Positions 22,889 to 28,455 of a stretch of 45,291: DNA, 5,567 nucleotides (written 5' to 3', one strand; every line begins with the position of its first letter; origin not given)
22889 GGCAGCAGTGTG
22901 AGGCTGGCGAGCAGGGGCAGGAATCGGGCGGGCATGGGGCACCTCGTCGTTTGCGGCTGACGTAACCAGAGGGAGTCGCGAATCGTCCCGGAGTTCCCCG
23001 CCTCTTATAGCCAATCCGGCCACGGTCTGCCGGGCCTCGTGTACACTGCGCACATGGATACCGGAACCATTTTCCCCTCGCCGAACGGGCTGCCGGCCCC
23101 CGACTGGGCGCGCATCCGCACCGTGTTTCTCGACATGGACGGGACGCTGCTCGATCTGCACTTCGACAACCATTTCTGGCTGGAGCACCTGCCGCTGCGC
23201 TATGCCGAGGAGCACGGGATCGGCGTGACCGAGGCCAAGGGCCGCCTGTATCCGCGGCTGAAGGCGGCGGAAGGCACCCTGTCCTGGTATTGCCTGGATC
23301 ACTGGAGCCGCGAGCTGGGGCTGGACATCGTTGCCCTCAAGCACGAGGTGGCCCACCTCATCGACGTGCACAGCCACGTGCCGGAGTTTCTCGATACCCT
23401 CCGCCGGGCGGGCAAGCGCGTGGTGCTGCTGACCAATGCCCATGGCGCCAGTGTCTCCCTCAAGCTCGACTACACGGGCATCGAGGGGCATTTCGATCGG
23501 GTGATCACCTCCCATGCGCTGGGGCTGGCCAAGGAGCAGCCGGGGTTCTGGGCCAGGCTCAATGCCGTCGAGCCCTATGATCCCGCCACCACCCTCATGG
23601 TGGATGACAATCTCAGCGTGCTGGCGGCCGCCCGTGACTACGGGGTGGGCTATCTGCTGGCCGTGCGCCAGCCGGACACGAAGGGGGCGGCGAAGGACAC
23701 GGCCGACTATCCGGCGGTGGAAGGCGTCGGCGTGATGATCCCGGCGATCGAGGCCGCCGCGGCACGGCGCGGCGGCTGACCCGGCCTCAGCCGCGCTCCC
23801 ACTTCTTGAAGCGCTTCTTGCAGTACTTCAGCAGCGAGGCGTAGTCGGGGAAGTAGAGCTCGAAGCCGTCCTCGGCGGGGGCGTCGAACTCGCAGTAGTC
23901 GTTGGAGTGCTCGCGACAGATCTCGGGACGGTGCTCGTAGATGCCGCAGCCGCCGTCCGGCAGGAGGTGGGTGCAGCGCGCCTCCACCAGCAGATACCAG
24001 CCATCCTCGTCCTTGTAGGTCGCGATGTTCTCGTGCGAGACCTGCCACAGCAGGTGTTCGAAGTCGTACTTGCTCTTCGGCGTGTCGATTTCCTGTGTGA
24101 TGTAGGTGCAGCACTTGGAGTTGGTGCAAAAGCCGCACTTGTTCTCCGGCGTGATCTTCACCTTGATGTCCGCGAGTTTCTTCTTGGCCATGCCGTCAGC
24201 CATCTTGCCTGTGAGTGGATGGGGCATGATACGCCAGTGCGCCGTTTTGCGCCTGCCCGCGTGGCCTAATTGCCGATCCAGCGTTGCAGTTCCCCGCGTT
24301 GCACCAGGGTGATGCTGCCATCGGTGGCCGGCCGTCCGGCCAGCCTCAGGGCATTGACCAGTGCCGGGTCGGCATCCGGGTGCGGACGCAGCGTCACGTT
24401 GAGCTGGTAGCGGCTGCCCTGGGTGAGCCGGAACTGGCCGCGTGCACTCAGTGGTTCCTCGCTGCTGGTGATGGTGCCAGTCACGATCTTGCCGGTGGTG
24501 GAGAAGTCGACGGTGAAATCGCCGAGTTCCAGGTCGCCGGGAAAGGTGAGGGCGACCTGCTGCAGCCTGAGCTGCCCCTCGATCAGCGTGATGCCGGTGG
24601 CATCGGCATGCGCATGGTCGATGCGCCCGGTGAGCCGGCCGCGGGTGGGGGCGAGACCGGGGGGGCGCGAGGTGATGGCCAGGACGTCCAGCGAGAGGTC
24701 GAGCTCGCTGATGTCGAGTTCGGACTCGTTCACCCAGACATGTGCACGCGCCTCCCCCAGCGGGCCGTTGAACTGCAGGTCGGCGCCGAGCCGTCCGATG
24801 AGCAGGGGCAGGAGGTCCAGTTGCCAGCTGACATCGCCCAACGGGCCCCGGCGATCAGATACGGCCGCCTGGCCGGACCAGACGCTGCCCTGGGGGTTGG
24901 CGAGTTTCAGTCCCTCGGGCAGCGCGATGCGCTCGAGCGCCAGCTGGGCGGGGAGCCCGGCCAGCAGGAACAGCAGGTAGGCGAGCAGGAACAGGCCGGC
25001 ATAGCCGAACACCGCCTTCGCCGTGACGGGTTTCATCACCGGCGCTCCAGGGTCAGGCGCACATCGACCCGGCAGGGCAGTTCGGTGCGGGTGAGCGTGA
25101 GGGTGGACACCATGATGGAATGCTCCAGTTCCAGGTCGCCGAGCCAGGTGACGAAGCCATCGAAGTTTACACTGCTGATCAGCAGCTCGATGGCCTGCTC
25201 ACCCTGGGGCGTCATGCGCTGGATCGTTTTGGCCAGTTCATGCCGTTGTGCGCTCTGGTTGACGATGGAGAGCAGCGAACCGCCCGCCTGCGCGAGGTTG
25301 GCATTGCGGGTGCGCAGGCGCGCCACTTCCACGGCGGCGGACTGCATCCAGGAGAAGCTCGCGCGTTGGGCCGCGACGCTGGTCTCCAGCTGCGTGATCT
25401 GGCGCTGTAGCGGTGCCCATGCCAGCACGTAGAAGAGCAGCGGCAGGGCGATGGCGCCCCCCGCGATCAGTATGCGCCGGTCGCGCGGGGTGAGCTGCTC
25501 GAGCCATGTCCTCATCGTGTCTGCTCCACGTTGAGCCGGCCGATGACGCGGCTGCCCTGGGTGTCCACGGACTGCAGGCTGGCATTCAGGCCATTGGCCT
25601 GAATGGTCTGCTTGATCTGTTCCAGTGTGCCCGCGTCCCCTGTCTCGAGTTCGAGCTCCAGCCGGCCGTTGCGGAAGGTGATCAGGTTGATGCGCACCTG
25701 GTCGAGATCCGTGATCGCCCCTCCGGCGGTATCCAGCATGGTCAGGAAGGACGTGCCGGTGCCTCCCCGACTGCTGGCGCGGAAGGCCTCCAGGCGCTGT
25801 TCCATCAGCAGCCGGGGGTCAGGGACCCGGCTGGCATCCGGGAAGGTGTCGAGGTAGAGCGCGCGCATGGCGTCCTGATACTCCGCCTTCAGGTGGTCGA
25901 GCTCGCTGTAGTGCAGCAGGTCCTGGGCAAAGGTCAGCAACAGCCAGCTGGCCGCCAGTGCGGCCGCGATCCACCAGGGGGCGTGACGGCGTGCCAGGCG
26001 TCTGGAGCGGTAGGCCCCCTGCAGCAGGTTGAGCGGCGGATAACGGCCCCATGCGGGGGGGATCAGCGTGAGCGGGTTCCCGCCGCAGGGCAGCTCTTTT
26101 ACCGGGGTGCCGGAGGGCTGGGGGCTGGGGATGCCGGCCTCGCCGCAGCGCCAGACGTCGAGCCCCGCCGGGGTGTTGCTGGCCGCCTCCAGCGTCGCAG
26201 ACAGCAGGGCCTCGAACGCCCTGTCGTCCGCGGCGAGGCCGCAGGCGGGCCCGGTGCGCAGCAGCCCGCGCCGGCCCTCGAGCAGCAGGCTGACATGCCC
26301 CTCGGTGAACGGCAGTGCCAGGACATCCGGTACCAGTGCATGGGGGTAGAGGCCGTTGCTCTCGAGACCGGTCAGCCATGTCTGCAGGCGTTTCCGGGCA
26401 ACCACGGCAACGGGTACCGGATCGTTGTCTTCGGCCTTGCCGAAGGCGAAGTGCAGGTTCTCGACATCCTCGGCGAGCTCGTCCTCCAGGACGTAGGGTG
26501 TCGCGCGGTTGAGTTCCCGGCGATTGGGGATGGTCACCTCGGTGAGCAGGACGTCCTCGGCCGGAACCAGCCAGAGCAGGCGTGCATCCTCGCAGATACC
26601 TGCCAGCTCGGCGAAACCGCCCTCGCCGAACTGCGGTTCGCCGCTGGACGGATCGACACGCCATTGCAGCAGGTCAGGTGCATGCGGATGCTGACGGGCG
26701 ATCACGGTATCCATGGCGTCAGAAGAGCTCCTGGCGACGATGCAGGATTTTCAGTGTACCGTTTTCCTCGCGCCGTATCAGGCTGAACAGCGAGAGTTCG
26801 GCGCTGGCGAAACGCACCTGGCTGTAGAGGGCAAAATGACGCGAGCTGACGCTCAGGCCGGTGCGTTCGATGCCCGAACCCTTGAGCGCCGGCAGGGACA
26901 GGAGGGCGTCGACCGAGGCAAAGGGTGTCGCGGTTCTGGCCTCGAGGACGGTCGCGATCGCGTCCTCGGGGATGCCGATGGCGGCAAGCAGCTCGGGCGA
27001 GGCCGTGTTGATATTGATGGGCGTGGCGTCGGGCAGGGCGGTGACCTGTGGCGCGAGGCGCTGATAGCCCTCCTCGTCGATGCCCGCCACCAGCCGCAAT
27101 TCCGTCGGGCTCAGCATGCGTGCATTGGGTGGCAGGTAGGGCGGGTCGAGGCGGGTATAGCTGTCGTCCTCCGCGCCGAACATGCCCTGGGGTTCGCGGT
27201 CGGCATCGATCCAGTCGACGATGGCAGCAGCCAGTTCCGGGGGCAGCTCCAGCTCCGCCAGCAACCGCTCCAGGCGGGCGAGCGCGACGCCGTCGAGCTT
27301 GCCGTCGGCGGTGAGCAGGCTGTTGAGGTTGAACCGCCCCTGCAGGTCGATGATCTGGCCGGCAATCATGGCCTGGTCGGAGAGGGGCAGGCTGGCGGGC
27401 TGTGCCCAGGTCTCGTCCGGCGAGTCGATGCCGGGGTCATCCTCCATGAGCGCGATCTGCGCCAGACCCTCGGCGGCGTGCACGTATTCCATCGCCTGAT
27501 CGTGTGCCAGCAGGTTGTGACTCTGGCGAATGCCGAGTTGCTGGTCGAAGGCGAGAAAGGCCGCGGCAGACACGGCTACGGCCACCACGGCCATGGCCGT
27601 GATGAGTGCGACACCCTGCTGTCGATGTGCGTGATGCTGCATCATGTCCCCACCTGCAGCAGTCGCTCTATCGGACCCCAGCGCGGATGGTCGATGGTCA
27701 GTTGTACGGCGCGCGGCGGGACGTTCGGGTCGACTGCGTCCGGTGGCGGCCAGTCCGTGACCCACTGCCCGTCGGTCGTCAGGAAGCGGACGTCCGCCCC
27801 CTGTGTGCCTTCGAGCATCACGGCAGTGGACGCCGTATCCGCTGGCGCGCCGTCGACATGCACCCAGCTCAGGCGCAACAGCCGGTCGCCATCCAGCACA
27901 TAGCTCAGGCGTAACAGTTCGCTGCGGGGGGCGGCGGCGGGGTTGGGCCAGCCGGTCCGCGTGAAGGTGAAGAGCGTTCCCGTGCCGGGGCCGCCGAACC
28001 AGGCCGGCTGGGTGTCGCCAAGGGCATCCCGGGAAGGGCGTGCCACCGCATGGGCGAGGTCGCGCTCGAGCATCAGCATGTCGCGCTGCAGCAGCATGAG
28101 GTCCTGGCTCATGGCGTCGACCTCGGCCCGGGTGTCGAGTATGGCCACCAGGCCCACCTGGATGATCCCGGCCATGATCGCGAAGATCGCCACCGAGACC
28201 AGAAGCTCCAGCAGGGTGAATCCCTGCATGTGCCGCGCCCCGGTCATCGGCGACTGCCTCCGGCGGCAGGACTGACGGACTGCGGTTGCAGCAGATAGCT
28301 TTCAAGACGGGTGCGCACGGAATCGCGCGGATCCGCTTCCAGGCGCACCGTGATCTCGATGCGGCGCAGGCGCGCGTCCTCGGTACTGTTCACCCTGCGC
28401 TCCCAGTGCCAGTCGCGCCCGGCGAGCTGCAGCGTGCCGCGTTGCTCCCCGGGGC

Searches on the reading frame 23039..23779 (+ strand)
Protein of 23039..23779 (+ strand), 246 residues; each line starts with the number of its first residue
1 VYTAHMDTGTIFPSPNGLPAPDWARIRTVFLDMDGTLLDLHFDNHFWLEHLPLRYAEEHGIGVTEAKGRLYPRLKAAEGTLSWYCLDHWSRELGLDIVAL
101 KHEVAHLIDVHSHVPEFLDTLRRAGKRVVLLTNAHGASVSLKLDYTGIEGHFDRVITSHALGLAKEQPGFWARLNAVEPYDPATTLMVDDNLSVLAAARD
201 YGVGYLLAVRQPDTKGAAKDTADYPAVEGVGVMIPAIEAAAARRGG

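Call 71: search_protein_families(library=pfam, proteins=[window:23039-23779:+], max_evalue=0.00001)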
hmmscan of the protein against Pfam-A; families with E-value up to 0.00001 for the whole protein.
window:23039-23779:+ (246 aa): 3 families
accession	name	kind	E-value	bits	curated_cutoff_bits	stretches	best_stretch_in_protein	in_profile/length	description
PF00702.32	Hydrolase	-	1.7e-15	58.4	26.4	1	26-200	1-189/191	haloacid dehalogenase-like hydrolase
PF13419.12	HAD_2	-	2.3e-08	34.8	23.8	1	100-205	69-175/178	Haloacid dehalogenase-like hydrolase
PF13344.12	Hydrolase_6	-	1.7e-06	28.4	27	0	112-160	17-68/101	Haloacid dehalogenase-like hydrolase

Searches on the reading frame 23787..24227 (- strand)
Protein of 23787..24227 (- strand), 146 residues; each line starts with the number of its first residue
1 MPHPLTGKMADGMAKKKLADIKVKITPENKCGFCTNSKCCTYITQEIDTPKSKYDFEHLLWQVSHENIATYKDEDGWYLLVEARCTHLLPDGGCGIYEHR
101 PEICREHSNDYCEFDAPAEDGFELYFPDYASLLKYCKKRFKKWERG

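Call 71: search_protein_families(library=pfam, proteins=[window:23787-24227:-], max_evalue=0.00001)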
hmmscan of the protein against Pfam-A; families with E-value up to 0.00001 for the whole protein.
window:23787-24227:- (146 aa): 1 family
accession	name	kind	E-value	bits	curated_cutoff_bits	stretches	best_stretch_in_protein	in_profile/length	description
PF03692.20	CxxCxxCC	-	1.5e-07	32.5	23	1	30-109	1-71/85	Putative zinc- or iron-chelating domain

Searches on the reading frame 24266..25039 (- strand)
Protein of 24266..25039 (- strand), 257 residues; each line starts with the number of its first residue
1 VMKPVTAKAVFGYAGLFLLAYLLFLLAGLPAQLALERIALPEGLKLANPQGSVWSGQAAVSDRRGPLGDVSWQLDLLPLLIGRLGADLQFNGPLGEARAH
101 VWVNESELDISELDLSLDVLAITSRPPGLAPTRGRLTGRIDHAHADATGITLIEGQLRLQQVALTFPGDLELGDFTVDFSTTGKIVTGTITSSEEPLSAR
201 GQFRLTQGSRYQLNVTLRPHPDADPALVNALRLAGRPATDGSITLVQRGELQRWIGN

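Call 71: search_protein_families(library=pfam, proteins=[window:24266-25039:-], max_evalue=0.00001)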
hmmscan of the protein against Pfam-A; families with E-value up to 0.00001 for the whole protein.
window:24266-25039:- (257 aa): 1 family
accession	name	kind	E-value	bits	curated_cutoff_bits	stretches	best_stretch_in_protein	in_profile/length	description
PF01203.25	T2SSN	-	3e-36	125.9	29.6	1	43-245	2-210/211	Type II secretion system (T2SS), protein N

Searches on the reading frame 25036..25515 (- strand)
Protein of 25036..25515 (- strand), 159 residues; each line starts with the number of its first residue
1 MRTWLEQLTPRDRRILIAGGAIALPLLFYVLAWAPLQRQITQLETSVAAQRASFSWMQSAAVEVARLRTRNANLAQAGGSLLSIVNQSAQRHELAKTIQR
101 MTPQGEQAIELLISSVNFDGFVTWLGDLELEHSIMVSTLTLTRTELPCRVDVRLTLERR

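Call 71: search_protein_families(library=pfam, proteins=[window:25036-25515:-], max_evalue=0.00001)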
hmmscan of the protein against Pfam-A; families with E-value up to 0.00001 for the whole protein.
window:25036-25515:- (159 aa): 1 family
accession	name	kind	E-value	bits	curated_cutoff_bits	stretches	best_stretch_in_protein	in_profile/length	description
PF04612.17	T2SSM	-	2.6e-35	122.4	27.8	1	2-158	5-158/160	Type II secretion system (T2SS), protein M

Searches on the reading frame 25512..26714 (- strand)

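Call 71: search_protein_families(library=pfam, proteins=[window:25512-26714:-], max_evalue=0.00001)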
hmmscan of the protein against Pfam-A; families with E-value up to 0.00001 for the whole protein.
window:25512-26714:- (400 aa): 2 families
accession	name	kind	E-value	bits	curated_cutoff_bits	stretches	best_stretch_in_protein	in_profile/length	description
PF05134.19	T2SSL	-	1.5e-31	110.1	25.5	1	42-177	45-181/231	Type II secretion system (T2SS), protein L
PF12693.12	GspL_C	-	7.9e-17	62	29.6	1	244-397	4-155/158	GspL periplasmic domain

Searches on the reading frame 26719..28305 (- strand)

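Call 71: search_protein_families(library=pfam, proteins=[window:26719-28305:-], max_evalue=0.00001)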
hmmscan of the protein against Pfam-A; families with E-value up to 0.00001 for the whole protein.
window:26719-28305:- (528 aa): 3 families
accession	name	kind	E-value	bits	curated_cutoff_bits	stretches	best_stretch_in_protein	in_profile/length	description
PF21687.3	T2SSK_1st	-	4.9e-31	108.1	26.2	1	323-426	1-107/107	Type II secretion system (T2SS), protein K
PF03934.19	T2SSK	-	7.8e-11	42.6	24.2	1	430-486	1-62/63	Type II secretion system (T2SS), protein K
PF12836.13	HHH_3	-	3.3e-06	27.5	27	0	428-475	4-53/65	Helix-hairpin-helix motif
